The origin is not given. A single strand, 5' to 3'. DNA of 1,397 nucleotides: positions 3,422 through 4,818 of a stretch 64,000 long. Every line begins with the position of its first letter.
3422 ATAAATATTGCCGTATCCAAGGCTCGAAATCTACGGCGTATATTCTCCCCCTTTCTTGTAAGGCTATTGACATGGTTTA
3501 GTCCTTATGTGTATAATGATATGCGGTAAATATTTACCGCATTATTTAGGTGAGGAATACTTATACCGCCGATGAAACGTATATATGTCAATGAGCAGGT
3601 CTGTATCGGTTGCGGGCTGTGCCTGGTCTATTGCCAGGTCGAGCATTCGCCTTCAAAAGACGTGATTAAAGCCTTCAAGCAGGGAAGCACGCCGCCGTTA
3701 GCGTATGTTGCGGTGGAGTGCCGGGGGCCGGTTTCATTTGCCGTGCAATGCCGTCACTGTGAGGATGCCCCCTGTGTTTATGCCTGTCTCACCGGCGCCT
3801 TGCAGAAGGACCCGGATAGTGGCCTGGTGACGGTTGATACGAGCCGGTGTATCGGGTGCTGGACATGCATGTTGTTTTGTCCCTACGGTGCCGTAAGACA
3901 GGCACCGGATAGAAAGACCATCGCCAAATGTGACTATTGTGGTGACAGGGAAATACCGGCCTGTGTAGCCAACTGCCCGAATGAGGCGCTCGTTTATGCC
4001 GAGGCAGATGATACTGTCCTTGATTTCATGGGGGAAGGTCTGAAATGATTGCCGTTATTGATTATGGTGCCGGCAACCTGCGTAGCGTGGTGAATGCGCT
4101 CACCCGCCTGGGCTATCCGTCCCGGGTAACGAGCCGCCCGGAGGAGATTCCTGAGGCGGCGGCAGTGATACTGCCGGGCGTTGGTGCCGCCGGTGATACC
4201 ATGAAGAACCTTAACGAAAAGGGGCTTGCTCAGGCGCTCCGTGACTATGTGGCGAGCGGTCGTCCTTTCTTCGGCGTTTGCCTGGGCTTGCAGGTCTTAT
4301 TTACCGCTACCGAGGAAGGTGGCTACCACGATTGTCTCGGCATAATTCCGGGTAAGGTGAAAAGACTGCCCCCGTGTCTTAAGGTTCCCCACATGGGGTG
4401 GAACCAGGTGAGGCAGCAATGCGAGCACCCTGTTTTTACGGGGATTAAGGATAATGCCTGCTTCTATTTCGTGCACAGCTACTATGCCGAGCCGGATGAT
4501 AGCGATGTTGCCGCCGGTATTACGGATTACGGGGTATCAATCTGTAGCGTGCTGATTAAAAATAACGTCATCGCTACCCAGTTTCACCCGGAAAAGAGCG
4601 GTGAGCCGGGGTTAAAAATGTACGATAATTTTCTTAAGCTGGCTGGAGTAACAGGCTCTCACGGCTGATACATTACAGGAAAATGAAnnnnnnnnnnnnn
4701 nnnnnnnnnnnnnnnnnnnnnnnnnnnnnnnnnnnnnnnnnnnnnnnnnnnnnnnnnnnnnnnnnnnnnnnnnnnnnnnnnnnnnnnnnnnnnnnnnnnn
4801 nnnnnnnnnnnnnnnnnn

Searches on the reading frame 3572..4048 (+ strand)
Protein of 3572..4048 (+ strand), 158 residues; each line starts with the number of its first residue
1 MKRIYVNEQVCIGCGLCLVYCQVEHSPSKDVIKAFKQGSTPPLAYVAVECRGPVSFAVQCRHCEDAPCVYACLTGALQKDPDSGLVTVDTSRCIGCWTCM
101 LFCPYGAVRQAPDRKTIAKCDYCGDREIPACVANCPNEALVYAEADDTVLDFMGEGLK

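Call 5: search_protein_families(library=pfam, proteins=[window:3572-4048:+], max_evalue=0.01)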
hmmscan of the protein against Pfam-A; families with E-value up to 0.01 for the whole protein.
window:3572-4048:+ (158 aa): 13 families
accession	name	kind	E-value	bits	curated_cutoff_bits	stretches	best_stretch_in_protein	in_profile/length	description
PF13247.11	Fer4_11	-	2.7e-18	66.5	26.2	1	56-141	6-96/100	4Fe-4S dicluster domain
PF12837.12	Fer4_6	-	1.5e-11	44.1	25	2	86-107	2-23/24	4Fe-4S binding domain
PF12838.12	Fer4_7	-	2.5e-11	44.3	27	2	59-107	1-52/52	4Fe-4S dicluster domain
PF13187.11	Fer4_9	-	4e-10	40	27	2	92-139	1-51/52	4Fe-4S dicluster domain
PF00037.32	Fer4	-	5.6e-10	39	21.1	2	86-108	1-23/24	4Fe-4S binding domain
PF13237.11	Fer4_10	-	3e-08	33.9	25.5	1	87-136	3-53/53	4Fe-4S dicluster domain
PF12797.12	Fer4_2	-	6.7e-07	29.3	24.5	2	3-21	2-20/22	4Fe-4S binding domain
PF14697.11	Fer4_21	-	9e-06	26.2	35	2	88-138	3-55/59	4Fe-4S dicluster domain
PF25160.1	LdpA_Fe-S-bd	-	1.3e-05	25.3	27.6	1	65-110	6-45/49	LdpA Fe-S cluster-binding domain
PF12800.12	Fer4_4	-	0.00018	22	24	1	91-106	2-17/17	4Fe-4S binding domain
PF12798.12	Fer4_3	-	0.00081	20.5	27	0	11-23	1-13/15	4Fe-4S binding domain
PF13459.11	Fer4_15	-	0.0015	19.6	22.4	0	4-22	1-19/66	4Fe-4S single cluster domain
PF13484.11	Fer4_16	-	0.0062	17.7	30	0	92-116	1-23/66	4Fe-4S double cluster binding domain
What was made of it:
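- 3572..4048 (+): Multi-cluster 4Fe-4S ferredoxin (DmsB/HydN/PadI-like), first gene of the operon, intact. Pfam Fer4_11 at 2.7e-18 (call 5).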

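Call 6: search_protein_families(library=ncbifam, proteins=[window:3572-4048:+], max_evalue=0.01)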
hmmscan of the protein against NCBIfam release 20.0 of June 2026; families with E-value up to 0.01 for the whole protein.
window:3572-4048:+ (158 aa): 60 families (the best 25 are shown)
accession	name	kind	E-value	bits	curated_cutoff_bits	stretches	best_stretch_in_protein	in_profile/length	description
TIGR02951.1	DMSO_dmsB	equivalog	1.1e-25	90.5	214.1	1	4-146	4-154/161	DMSO/selenate family reductase complex B subunit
TIGR03149.1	cyt_nit_nrfC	equivalog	5.7e-24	84.7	377.6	1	7-148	44-187/225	cytochrome c nitrite reductase Fe-S protein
NF009408.0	PRK12769.1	equivalog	7.1e-24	83.9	1003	1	4-144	5-146/659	formate-dependent uric acid utilization protein AegA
NF007658.0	PRK10330.1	equivalog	1.3e-23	83.4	260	1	4-144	5-156/181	electron transport protein HydN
NF045766.1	PhenlGlyoxDHPadI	equivalog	8.1e-21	74.3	700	1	4-147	7-140/443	NADH-dependent phenylglyoxylate dehydrogenase subunit beta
NF009451.0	PRK12809.1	equivalog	2.4e-19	69.1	1154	1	4-143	5-137/639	formate-dependent uric acid utilization protein YgfT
NF008134.0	PRK10882.1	equivalog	4.1e-19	68.8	263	1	30-147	86-210/329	hydrogenase 2 operon protein HybA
NF045715.1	sulf_resp_HmcB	equivalog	5.5e-18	65.1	420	1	48-148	95-201/307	sulfate respiration complex iron-sulfur protein HmcB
NF041715.1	arsenate_red_ArrB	equivalog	5.2e-17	62.2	450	1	6-109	7-105/233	arsenate respiratory reductase iron-sulfur subunit ArrB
NF045797.1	DsrO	equivalog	9.3e-16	57.9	200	1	54-144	97-201/235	sulfate reduction electron transfer complex DsrMKJOP subunit DsrO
NF011569.0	PRK14993.1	equivalog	3.4e-15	56.2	416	1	6-145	48-188/244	tetrathionate reductase subunit TtrB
TIGR01582.1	FDH-beta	equivalog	2.1e-14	53.3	334.7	1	59-147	92-184/283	formate dehydrogenase subunit beta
NF007382.0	PRK09898.1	equivalog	1.3e-13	51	213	1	59-144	122-202/208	ferredoxin-like protein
NF038355.1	FDH3_beta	equivalog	1.7e-12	47.8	240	1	3-123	4-121/180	formate dehydrogenase FDH3 subunit beta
TIGR03478.1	DMSO_red_II_bet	subfamily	5.3e-12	45.3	480.7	1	59-148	130-223/321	DMSO reductase family type II enzyme, iron-sulfur subunit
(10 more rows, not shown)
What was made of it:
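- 3572..4048 (+): NCBIfam gives partial matches to DmsB, HydN and PadI (call 6).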

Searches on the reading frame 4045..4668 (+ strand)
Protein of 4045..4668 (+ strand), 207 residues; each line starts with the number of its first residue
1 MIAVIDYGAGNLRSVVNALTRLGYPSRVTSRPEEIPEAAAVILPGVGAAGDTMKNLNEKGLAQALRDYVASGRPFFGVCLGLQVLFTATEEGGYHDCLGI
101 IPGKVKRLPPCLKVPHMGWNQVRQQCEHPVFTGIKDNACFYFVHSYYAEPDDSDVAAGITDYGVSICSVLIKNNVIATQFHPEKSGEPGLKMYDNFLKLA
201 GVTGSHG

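Call 5: search_protein_families(library=pfam, proteins=[window:4045-4668:+], max_evalue=0.01)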
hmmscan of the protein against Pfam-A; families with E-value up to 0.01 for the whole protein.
window:4045-4668:+ (207 aa): 3 families
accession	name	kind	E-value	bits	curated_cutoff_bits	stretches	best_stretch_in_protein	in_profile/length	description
PF00117.34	GATase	-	3.7e-22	79.4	22.8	1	4-197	2-187/190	Glutamine amidotransferase class-I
PF01174.25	SNO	-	9.2e-10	39.1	27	1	10-198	6-184/188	SNO glutamine amidotransferase family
PF07685.20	GATase_3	-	1.4e-07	31.8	27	1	28-104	30-114/196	CobB/CobQ-like glutamine amidotransferase domain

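Call 6: search_protein_families(library=ncbifam, proteins=[window:4045-4668:+], max_evalue=0.01)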
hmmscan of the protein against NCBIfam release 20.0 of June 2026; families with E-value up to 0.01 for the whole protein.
window:4045-4668:+ (207 aa): 23 families
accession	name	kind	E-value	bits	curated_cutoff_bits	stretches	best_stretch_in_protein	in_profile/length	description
TIGR01855.1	IMP_synth_hisH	equivalog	1.1e-66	224.4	105.4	1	2-198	1-197/198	imidazole glycerol phosphate synthase subunit HisH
NF010608.0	PRK14004.1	equivalog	1.8e-46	158.5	216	1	1-199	1-209/210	imidazole glycerol phosphate synthase subunit HisH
TIGR03800.1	PLP_synth_Pdx2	equivalog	1e-10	41.8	105.55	1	10-88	9-86/184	pyridoxal 5'-phosphate synthase glutaminase subunit PdxT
NF001989.1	PRK00784.1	equivalog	3.3e-08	32.6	273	1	27-88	276-337/480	cobyric acid synthase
NF001975.0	PRK00758.1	equivalog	7.7e-07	28.9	198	1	1-87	3-83/185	GMP synthase subunit A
NF010081.0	PRK13566.1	equivalog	2.3e-06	26.2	645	1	61-198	589-718/729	anthranilate synthase component I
TIGR01737.1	FGAM_synth_I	equivalog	2.6e-06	27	177.8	1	2-87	3-93/228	phosphoribosylformylglycinamidine synthase I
TIGR00888.1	guaA_Nterm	equivalog_domain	1.5e-05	24.5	172.15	0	2-87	1-85/188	glutamine-hydrolyzing GMP synthase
NF006562.0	PRK09065.1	equivalog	0.00013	21.6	205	1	38-184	57-190/242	glutamine amidotransferase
TIGR01815.1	TrpE-clade3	equivalog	0.00022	19.3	739.15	1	62-197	578-705/717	anthranilate synthase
NF002957.0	PRK03619.1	equivalog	0.00024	20.5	212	1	3-87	4-94/222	phosphoribosylformylglycinamidine synthase subunit PurQ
NF005849.0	PRK07765.1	equivalog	0.00039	19.8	308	1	65-203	69-195/219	aminodeoxychorismate/anthranilate synthase component II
NF009475.0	PRK12838.1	equivalog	0.00046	19.2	221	0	2-89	172-257/359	carbamoyl phosphate synthase small subunit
TIGR00313.1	cobQ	equivalog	0.00063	18.7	309.9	1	33-86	280-333/477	cobyric acid synthase CobQ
TIGR00566.1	trpG_papA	subfamily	0.00066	19.5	121.05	1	36-198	44-191/192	glutamine amidotransferase of anthranilate synthase or aminodeoxychorismate synthase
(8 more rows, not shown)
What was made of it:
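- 4045..4668 (+): hisH (class-I glutaminase subunit of imidazole glycerol phosphate synthase), intact. TIGR01855 scores 224 bits against a cut-off of 105 (call 6).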
